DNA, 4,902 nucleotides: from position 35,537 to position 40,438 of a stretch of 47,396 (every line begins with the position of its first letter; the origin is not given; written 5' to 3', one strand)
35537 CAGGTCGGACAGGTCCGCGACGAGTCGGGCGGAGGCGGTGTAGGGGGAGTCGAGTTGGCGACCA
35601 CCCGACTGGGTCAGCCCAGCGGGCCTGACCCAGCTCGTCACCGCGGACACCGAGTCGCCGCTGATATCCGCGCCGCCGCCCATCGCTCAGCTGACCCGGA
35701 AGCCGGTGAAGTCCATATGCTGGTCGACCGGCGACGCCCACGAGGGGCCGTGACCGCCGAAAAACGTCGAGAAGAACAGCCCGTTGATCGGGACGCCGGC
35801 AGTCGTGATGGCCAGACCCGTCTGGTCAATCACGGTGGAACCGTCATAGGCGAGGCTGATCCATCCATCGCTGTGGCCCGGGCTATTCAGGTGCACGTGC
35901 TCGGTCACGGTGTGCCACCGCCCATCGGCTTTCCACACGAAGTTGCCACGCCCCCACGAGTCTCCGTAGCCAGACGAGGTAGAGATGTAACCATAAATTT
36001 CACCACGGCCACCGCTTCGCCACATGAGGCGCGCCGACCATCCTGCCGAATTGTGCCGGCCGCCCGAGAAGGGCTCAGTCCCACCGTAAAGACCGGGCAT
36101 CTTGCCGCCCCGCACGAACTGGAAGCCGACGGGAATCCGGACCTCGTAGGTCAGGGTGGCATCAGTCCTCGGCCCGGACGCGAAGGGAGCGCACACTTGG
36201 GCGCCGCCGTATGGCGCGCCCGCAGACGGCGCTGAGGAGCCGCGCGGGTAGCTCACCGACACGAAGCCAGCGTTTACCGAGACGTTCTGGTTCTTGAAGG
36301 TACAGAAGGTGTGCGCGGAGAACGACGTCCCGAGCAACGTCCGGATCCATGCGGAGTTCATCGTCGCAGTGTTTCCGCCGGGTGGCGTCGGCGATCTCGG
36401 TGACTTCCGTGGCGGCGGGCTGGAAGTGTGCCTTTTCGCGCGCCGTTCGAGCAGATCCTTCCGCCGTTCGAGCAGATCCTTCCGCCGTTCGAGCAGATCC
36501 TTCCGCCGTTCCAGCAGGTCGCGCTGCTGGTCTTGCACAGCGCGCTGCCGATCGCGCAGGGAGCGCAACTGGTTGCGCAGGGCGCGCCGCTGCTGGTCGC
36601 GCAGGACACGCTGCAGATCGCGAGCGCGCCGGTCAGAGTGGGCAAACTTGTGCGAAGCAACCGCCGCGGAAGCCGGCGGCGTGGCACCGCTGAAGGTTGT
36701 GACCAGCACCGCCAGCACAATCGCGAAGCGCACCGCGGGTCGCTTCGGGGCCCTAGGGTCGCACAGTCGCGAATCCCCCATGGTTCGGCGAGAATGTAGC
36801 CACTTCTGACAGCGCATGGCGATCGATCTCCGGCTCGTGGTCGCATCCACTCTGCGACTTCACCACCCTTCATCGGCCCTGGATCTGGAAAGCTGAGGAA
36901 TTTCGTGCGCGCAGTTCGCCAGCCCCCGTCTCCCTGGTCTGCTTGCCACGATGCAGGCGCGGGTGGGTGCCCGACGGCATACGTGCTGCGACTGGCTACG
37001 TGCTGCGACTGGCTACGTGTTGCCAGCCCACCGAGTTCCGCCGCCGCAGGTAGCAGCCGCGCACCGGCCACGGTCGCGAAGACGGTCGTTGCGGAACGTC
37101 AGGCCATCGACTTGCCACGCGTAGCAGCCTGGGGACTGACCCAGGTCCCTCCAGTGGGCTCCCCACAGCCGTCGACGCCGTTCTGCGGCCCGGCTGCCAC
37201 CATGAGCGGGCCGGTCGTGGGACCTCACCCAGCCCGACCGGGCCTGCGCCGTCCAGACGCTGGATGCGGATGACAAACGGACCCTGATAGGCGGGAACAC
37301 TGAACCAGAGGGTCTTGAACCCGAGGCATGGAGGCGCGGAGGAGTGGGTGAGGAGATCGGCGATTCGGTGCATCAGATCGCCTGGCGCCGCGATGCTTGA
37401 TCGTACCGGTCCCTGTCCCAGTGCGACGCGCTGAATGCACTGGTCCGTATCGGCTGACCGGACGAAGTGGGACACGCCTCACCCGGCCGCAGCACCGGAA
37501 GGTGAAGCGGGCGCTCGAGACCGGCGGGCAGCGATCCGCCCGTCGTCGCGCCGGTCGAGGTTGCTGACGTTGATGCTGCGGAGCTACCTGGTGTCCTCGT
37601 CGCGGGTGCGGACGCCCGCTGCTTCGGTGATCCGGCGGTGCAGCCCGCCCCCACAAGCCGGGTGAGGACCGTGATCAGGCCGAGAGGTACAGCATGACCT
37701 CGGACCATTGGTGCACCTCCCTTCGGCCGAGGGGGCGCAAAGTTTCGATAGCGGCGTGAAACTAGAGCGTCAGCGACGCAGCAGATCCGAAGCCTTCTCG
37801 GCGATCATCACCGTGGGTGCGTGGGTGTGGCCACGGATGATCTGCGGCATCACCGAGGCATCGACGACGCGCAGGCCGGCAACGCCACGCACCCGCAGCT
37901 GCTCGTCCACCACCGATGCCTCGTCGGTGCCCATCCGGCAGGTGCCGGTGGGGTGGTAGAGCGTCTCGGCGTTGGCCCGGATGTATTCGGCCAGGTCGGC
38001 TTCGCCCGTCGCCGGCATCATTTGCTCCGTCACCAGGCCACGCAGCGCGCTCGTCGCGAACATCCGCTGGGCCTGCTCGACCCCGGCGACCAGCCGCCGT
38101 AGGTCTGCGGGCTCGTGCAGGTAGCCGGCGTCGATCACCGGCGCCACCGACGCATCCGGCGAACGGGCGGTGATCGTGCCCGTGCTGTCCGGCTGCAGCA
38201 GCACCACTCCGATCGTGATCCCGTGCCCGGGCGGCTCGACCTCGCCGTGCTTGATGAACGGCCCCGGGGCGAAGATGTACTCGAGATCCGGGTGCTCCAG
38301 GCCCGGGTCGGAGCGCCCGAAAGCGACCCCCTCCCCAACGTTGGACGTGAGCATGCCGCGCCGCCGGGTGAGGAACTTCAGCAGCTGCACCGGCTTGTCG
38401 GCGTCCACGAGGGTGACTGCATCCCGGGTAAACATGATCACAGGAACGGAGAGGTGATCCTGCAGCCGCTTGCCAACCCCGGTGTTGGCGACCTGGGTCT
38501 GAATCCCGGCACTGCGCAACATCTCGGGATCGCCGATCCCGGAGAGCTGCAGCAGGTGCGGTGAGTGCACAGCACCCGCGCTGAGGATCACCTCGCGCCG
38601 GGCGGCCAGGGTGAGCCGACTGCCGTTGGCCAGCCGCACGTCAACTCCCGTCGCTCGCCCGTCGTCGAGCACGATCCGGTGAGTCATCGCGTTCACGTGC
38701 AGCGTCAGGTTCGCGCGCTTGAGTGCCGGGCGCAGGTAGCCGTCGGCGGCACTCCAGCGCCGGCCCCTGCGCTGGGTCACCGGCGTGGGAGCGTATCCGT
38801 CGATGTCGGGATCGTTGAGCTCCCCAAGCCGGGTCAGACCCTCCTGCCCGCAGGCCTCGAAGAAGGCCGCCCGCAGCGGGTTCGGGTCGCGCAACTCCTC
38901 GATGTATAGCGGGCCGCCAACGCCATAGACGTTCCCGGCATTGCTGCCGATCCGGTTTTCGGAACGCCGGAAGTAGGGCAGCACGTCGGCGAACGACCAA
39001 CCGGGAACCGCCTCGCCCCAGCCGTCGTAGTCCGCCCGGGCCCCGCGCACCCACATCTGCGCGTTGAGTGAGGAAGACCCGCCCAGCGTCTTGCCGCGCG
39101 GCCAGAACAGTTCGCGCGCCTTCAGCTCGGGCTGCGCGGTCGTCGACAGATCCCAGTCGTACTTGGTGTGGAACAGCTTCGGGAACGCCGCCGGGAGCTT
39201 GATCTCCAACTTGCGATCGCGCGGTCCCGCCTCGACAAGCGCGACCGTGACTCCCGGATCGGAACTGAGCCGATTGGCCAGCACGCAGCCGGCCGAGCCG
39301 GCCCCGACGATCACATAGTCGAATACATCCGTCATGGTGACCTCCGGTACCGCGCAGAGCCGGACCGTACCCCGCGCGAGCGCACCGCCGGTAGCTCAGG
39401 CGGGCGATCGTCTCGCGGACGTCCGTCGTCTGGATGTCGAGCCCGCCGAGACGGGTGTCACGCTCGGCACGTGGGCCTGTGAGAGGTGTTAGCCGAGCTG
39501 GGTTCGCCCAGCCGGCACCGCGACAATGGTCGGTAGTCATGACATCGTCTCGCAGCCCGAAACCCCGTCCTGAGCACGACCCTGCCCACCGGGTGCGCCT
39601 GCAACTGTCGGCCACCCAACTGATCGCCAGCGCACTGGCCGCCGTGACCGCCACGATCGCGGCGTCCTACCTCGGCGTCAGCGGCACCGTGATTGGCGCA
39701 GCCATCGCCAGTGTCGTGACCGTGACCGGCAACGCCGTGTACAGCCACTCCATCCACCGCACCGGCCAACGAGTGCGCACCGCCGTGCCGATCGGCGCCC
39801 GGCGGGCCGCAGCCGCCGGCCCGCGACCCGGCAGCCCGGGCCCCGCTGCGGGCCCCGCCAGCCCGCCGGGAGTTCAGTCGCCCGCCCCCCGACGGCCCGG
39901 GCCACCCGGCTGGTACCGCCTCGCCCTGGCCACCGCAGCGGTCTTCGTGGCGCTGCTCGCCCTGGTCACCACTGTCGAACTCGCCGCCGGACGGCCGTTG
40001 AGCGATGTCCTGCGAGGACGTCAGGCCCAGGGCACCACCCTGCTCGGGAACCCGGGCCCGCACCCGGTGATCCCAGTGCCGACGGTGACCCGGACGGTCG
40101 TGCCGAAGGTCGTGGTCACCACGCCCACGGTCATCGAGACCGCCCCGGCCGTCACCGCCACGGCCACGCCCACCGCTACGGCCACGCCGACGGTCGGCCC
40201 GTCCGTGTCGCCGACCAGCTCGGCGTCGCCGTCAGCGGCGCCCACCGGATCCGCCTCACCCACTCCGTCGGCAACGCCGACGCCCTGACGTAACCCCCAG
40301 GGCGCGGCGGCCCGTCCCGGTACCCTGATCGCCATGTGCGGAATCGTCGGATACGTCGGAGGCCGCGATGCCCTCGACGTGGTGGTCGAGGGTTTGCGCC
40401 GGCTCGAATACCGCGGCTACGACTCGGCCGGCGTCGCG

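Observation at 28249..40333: Accessory island between glmM and glmS: candidate undescribed uronic-acid/hexosamine exopolysaccharide synthesis, modification and turnover system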

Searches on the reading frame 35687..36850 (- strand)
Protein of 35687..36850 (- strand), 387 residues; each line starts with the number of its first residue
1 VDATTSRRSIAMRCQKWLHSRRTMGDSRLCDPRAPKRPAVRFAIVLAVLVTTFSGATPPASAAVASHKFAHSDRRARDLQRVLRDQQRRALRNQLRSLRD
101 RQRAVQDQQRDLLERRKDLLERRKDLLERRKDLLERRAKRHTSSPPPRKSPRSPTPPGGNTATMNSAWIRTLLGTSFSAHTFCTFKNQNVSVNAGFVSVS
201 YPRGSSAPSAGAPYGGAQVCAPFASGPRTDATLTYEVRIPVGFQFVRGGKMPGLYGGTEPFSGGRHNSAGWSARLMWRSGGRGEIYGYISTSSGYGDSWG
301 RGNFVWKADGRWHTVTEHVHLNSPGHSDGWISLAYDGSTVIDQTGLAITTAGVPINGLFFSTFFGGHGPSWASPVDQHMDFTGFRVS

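Call 3: search_protein_families(library=pfam, proteins=[window:35687-36850:-], max_evalue=0.01)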
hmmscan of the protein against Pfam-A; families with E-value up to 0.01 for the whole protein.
window:35687-36850:- (387 aa): 3 families
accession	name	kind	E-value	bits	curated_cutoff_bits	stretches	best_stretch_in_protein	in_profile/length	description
PF21294.4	Polysacc_lyase_14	-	1.4e-51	175.7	27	1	196-384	8-215/215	Polysaccharide lyase 14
PF14099.13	Polysacc_lyase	-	0.00033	21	29.9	1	290-350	118-181/210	Polysaccharide lyase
PF02601.20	Exonuc_VII_L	-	0.0078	16.2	35.9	0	49-141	122-214/315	Exonuclease VII, large subunit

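Call 6: search_protein_families(library=ncbifam, proteins=[window:35687-36850:-], max_evalue=0.01)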
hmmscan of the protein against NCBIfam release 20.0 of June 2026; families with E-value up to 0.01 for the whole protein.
window:35687-36850:- (387 aa): 0 families

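Call 15: search_solved_structures(query=window:35687-36850:-, max_evalue=1, show_alignments=2)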
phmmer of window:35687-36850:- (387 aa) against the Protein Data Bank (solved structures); distinct sequences matched with E-value up to 1: 10.
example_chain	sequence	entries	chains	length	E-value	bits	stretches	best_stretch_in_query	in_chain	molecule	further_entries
5gmt_A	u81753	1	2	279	5.1e-25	91.5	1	199-386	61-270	Alginate lyase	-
6kcw_A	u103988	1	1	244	2.6e-07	33.2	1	226-381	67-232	Alginate lyase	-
3a0n_A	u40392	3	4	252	3.7e-07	32.7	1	200-289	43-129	VAL-1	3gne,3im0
6kcv_B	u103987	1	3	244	6.1e-06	28.7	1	226-381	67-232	Alginate lyase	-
6kzk_A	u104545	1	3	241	1.5e-05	27.5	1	226-381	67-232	Alginate lyase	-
36iu_K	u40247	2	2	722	0.005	19.1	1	32-154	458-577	Isoform C of Bromodomain-containing protein 4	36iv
6lth_N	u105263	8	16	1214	0.0078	18.5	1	52-157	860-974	SWI/SNF complex subunit SMARCC2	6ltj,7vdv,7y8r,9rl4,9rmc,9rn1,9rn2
1dip_A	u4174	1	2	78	0.014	17.7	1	95-160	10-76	DELTA-SLEEP-INDUCING PEPTIDE IMMUNOREACTIVE PEPTIDE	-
9qwr_A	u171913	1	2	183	0.26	13.5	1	62-143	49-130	MICOS complex subunit MIC60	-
5hzp_C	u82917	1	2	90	0.41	12.8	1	90-135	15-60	M protein, serotype 49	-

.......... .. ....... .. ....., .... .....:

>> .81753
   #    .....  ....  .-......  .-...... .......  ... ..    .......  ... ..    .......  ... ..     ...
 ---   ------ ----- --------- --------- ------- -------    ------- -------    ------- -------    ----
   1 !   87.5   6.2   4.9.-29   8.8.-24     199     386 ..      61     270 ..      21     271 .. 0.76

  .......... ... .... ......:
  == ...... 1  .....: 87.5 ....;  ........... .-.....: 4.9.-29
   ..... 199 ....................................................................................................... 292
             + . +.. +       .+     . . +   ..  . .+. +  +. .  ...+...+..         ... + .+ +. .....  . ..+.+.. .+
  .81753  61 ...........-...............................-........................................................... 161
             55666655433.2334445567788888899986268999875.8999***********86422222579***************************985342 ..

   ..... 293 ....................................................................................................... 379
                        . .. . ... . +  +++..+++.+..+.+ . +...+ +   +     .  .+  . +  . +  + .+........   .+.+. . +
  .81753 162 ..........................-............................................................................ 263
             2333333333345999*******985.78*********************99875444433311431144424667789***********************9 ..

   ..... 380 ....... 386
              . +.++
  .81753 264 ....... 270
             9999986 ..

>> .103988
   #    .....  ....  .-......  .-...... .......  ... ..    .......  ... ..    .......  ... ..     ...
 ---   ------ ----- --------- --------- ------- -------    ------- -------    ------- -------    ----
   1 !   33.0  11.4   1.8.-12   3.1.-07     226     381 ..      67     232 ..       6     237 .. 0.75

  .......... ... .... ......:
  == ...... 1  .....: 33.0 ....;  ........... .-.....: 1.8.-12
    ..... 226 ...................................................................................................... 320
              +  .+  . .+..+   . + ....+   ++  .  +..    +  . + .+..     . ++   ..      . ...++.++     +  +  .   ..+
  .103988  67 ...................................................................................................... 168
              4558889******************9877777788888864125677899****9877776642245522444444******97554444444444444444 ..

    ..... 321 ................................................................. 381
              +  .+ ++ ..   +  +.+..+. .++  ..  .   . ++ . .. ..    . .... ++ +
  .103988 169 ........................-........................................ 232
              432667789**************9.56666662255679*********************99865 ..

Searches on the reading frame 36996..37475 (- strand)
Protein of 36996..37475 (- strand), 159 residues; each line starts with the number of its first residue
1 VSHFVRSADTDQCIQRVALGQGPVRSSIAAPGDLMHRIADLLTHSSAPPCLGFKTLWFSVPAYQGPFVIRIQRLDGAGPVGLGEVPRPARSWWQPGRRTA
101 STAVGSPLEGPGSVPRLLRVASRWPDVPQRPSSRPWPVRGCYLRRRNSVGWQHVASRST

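Call 4: search_protein_families(library=pfam, proteins=[window:36996-37475:-], max_evalue=0.01)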
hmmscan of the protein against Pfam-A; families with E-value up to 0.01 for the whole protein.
window:36996-37475:- (159 aa): 0 families

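Call 6: search_protein_families(library=ncbifam, proteins=[window:36996-37475:-], max_evalue=0.01)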
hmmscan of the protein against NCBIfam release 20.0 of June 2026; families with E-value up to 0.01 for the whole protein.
window:36996-37475:- (159 aa): 0 families

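Call 35: search_protein_families(library=pfam, proteins=[window:36996-37475:-], max_evalue=5)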
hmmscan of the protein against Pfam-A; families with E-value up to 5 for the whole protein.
window:36996-37475:- (159 aa): 0 families

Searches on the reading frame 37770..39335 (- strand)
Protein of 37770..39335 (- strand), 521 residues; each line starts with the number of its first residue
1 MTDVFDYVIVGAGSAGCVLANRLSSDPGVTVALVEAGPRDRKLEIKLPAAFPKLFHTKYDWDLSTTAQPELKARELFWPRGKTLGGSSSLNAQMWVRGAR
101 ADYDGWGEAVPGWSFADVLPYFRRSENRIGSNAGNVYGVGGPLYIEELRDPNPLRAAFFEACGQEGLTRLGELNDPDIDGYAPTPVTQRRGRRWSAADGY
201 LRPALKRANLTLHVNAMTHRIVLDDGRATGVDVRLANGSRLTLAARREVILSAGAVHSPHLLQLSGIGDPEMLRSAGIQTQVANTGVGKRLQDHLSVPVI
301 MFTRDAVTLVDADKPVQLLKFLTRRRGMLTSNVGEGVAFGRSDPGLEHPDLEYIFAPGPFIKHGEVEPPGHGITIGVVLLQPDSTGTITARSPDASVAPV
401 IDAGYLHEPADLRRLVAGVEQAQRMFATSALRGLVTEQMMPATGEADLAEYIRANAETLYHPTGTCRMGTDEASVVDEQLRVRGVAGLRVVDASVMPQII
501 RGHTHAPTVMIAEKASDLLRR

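Call 3: search_protein_families(library=pfam, proteins=[window:37770-39335:-], max_evalue=0.01)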
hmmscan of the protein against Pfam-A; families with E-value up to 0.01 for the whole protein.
window:37770-39335:- (521 aa): 7 families
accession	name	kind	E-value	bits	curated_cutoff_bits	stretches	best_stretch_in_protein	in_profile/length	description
PF00732.25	GMC_oxred_N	-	3.2e-47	161.6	23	1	5-295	1-217/218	GMC oxidoreductase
PF05199.19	GMC_oxred_C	-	1.6e-38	132.9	24.6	1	382-512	1-139/139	GMC oxidoreductase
PF00890.30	FAD_binding_2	-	4.4e-08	33.2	20.4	1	168-258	115-206/414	FAD binding domain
PF05834.18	Lycopene_cycl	-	1.4e-05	24.8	23.4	1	6-39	1-35/380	Lycopene cyclase protein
PF01266.30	DAO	-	9.9e-05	22.4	27.9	1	6-38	1-32/353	FAD dependent oxidoreductase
PF07992.20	Pyr_redox_2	-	0.00031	20.7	26.1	1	5-37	1-32/291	Pyridine nucleotide-disulphide oxidoreductase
PF13450.12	NAD_binding_8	-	0.00053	20.6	21.9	1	9-39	1-30/68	NAD(P)-binding Rossmann-like domain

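Call 6: search_protein_families(library=ncbifam, proteins=[window:37770-39335:-], max_evalue=0.01)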
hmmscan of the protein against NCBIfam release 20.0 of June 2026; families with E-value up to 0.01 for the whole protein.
window:37770-39335:- (521 aa): 17 families
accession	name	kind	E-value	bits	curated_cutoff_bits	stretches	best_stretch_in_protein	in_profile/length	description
NF002550.0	PRK02106.1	subfamily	1e-152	509.6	605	1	3-520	4-534/563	choline dehydrogenase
TIGR01810.1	betA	equivalog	8e-128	427.4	732.1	1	6-520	1-527/532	choline dehydrogenase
TIGR03970.1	mycofact_MftG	equivalog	4.8e-94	316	387.45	2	6-306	2-303/487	mycofactocin dehydrogenase MftG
TIGR04542.1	GMC_mycofac_2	equivalog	1.3e-42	146.4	400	2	6-273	1-243/425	mycofactocin system GMC family oxidoreductase MftG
NF038210.1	GMC_mycofac_3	equivalog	9.3e-17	61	300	2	8-111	2-97/418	mycofactocin system GMC family oxidoreductase MftG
NF058674.1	CholsOxChoxAB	equivalog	4.4e-06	25.5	850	1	5-42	6-42/535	cholesterol oxidase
NF005882.1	PRK07843.1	equivalog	1.4e-05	23.8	788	1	200-257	207-263/547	3-oxosteroid 1-dehydrogenase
TIGR02462.1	pyranose_ox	equivalog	0.00013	21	544.9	0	194-282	211-306/548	pyranose oxidase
NF009478.0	PRK12844.1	equivalog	0.00023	19.6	789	1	197-255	212-269/559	3-ketosteroid-delta-1-dehydrogenase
TIGR02032.1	GG-red-SF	subfamily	0.00031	20.5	158.8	1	5-37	1-32/297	geranylgeranyl reductase family protein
NF004992.0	PRK06370.1-4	equivalog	0.0014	17.2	629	1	2-35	2-34/459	FAD-containing oxidoreductase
TIGR01988.1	Ubi-OHases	subfamily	0.0017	17.2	224.65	1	6-41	1-36/387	ubiquinone biosynthesis hydroxylase, UbiH/UbiF/VisC/COQ6 family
NF005064.0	PRK06481.1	equivalog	0.0023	16.7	542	0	202-254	197-248/506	flavocytochrome c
NF006144.0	PRK08294.1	subfamily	0.0024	16.2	560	1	3-43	31-69/637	phenol 2-monooxygenase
TIGR01790.1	carotene-cycl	subfamily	0.0033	16.6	209.5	1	6-39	1-33/387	lycopene cyclase family protein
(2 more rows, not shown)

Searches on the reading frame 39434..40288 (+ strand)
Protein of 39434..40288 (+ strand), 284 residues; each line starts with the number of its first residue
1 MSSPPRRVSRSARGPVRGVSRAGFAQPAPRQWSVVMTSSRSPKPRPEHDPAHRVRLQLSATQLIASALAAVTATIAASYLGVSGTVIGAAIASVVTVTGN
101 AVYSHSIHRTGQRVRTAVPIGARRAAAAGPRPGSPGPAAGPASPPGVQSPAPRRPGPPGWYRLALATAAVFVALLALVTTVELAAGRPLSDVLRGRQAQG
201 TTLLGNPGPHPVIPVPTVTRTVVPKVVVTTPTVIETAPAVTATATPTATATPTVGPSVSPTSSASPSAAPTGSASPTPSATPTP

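Call 4: search_protein_families(library=pfam, proteins=[window:39434-40288:+], max_evalue=0.01)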
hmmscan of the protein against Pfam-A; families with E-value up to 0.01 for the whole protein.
window:39434-40288:+ (284 aa): 0 families

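Call 6: search_protein_families(library=ncbifam, proteins=[window:39434-40288:+], max_evalue=0.01)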
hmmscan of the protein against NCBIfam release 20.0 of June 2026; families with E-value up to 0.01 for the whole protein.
window:39434-40288:+ (284 aa): 0 families

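Call 35: search_protein_families(library=pfam, proteins=[window:39434-40288:+], max_evalue=5)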
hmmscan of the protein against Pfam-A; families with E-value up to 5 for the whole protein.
window:39434-40288:+ (284 aa): 1 family
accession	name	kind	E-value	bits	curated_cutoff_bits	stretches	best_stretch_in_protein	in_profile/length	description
PF11239.13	DUF3040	-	0.26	12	24.7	1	52-91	41-81/84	Protein of unknown function (DUF3040)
